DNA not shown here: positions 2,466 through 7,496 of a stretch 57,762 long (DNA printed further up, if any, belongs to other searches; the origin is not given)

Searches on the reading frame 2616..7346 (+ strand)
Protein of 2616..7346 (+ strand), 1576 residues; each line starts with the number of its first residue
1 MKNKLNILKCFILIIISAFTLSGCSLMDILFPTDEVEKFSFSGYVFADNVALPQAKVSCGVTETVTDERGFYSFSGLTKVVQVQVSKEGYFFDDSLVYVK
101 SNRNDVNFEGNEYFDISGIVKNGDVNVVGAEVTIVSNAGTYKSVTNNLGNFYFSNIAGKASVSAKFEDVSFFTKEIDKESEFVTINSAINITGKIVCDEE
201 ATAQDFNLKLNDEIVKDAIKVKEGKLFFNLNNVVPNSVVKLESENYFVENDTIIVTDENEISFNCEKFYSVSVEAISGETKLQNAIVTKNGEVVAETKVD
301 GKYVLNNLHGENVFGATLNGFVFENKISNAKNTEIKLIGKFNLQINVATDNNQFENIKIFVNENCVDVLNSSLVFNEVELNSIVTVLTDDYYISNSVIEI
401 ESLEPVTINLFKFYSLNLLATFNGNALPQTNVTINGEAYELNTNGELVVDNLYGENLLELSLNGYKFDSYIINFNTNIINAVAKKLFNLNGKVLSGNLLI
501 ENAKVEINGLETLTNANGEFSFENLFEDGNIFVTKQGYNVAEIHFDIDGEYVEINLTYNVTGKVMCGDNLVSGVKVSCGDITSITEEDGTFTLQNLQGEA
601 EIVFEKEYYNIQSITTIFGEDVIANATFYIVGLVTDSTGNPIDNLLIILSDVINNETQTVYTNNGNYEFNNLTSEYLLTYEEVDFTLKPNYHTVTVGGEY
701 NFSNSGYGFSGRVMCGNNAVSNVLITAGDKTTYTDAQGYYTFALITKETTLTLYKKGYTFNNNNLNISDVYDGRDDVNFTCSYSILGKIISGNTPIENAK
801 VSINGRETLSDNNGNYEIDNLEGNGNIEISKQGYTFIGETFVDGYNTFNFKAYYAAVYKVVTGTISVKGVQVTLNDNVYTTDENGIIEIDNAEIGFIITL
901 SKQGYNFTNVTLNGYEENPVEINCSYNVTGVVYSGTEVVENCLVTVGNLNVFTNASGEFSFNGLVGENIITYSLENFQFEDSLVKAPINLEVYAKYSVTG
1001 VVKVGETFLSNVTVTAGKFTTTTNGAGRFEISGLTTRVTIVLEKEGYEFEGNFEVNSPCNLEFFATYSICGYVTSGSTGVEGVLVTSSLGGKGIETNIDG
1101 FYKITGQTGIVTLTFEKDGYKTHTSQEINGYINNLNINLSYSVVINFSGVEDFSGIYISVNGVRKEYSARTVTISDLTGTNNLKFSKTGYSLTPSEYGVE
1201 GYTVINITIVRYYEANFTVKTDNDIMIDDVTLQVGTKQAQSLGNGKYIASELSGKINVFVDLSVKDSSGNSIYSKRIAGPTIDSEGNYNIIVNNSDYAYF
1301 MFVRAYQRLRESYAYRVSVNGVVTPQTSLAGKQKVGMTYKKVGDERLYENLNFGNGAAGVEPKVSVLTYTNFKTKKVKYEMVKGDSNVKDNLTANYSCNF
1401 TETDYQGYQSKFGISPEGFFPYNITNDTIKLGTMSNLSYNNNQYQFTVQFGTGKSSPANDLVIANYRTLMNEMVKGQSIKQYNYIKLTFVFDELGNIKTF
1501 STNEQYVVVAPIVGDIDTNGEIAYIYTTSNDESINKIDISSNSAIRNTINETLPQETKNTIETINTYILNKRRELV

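Call 73: search_protein_families(library=pfam, proteins=[window:2616-7346:+], max_evalue=0.0001)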
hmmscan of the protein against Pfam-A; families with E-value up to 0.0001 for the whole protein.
window:2616-7346:+ (1576 aa): 4 families
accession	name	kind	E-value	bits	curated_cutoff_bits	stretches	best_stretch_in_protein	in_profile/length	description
PF13620.12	CarboxypepD_reg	-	2.1e-35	121.3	32.3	1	630-699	2-74/82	Carboxypeptidase regulatory-like domain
PF13715.12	CarbopepD_reg_2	-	7.7e-18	64.8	32.2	0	1069-1140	1-77/88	CarboxypepD_reg-like domain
PF15976.11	CooC_C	-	7.8e-11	42.3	29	0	496-550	27-80/93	CS1-pili formation C-terminal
PF16371.11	MetallophosN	-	9.4e-09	35.8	35.6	0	711-771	1-62/77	N terminal of Calcineurin-like phosphoesterase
